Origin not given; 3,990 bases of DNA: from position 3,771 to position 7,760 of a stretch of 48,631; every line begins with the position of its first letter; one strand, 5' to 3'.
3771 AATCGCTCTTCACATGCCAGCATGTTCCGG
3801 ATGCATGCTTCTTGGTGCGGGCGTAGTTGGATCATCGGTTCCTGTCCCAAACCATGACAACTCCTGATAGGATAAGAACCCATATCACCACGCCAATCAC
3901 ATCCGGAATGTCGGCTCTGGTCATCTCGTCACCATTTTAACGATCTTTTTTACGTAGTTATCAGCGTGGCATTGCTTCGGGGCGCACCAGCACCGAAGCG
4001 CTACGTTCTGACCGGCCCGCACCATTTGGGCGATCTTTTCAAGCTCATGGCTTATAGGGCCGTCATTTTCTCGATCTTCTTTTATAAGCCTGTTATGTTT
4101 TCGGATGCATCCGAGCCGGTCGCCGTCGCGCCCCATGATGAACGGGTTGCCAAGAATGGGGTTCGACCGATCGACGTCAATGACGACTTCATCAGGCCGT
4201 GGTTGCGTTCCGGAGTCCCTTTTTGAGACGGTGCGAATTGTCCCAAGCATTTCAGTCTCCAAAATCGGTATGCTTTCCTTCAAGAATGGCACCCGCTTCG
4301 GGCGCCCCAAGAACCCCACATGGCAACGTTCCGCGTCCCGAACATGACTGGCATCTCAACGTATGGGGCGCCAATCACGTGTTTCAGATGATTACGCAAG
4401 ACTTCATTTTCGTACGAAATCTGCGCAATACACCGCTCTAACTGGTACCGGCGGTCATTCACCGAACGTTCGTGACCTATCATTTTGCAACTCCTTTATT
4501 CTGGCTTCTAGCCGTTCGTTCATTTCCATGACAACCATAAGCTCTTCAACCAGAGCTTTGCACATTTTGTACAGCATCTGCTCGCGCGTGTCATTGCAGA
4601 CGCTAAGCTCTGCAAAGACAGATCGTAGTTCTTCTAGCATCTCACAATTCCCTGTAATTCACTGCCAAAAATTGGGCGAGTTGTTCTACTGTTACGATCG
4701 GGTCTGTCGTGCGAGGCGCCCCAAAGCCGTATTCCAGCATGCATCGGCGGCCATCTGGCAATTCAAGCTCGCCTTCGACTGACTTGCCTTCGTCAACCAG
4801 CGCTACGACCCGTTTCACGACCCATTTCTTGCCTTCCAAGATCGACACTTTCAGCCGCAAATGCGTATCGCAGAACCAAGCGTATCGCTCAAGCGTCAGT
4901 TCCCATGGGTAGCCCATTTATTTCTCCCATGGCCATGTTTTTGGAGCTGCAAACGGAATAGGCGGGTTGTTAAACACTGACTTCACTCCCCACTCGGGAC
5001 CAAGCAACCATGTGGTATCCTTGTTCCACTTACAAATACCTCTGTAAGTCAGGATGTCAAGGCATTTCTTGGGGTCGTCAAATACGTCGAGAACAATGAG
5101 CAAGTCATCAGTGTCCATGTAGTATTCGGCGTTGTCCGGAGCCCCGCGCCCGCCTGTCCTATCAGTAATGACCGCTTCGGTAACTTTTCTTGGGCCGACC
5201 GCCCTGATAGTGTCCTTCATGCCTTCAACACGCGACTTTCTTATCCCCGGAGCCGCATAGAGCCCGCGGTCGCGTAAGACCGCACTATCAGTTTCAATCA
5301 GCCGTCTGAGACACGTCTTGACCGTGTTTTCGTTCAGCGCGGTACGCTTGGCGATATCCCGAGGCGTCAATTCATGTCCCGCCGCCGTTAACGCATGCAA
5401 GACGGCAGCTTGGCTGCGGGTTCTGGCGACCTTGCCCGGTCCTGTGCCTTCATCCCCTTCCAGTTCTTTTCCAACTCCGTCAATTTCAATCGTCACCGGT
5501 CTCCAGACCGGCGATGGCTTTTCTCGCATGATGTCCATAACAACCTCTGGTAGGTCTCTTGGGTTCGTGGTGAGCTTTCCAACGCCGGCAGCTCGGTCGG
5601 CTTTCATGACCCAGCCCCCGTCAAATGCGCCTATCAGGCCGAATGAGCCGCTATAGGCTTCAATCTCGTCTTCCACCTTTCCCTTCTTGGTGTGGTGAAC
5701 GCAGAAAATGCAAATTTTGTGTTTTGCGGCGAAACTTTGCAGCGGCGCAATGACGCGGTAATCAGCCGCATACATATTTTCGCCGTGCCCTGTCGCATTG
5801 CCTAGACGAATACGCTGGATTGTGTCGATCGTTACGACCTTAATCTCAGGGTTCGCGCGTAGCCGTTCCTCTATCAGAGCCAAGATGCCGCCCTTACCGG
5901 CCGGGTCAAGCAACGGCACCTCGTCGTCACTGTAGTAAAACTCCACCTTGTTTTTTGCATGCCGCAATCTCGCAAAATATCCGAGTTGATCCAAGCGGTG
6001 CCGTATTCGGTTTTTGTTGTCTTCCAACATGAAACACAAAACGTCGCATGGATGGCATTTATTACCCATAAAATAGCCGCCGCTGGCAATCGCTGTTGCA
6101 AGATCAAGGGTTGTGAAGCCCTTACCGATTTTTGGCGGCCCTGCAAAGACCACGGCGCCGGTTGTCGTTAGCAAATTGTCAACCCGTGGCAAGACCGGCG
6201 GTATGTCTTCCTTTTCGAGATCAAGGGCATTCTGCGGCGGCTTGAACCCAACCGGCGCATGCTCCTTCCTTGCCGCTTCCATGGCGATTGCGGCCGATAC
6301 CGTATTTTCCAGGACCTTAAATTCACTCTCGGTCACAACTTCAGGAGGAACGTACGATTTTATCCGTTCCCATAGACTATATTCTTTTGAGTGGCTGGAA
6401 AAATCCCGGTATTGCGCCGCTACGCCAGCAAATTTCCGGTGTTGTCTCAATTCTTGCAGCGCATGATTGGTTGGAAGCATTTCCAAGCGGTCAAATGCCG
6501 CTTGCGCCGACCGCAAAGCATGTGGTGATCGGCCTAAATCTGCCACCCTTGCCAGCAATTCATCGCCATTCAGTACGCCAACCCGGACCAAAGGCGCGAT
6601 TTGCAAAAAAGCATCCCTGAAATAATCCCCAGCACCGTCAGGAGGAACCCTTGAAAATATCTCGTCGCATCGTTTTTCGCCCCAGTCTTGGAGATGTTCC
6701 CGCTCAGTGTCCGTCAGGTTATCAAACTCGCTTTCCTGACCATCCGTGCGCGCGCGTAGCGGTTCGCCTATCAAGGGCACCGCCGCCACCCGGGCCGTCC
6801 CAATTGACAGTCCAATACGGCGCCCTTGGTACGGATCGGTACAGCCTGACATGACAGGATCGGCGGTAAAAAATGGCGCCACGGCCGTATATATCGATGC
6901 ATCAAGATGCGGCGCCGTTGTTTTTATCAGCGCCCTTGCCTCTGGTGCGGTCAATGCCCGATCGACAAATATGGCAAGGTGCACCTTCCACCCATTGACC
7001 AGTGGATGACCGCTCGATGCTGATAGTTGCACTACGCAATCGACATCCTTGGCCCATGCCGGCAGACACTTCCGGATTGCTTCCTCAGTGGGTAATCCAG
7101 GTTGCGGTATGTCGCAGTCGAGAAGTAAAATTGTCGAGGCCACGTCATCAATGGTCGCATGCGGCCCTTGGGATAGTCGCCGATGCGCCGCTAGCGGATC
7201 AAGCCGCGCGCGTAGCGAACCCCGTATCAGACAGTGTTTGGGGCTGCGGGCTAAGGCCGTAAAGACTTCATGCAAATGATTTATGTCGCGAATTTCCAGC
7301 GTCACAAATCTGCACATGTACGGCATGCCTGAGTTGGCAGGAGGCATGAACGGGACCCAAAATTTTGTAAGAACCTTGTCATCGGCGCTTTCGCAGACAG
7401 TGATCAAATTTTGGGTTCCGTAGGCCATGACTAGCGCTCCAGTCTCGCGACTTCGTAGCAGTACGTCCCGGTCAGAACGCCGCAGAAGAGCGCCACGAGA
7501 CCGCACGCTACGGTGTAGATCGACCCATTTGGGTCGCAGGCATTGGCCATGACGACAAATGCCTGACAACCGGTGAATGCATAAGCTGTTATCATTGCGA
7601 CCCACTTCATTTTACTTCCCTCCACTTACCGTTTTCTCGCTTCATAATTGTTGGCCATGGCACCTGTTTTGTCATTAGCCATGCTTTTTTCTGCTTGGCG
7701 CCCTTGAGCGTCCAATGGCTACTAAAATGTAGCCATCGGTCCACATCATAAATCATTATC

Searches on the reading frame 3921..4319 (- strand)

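Call 21: search_protein_families(library=phrogs, proteins=[window:3921-4319:-])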
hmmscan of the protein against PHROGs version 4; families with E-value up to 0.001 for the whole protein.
window:3921-4319:- (132 aa): 3 families
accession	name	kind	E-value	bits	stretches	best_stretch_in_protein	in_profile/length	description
phrog_464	-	unknown function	9.1e-14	52.7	1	29-128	193-287/322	unknown function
phrog_30585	-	DNA, RNA and nucleotide metabolism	8.6e-06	24.9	1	56-129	420-494/852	DNA repair protein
phrog_24867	-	DNA, RNA and nucleotide metabolism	0.00054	20.8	1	56-128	104-169/187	ribonucleotide reductase NrdA-like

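Call 52: search_protein_families(library=pfam, proteins=[window:3921-4250:-], max_evalue=0.01)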
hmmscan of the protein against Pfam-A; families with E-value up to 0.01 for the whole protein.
window:3921-4250:- (109 aa): 1 family
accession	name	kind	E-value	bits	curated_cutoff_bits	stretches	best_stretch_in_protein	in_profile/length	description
PF14216.11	DUF4326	-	1.8e-14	54.6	25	1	11-97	2-78/82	Domain of unknown function (DUF4326)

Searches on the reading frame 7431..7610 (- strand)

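Call 88: search_protein_families(library=pfam, proteins=[window:7431-7610:-], max_evalue=0.01)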
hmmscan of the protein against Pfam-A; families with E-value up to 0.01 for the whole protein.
window:7431-7610:- (59 aa): 1 family
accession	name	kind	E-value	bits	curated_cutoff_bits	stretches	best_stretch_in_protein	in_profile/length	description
PF22311.1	DUF6970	-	0.006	16.8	27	1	5-49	13-57/78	Domain of unknown function (DUF6970)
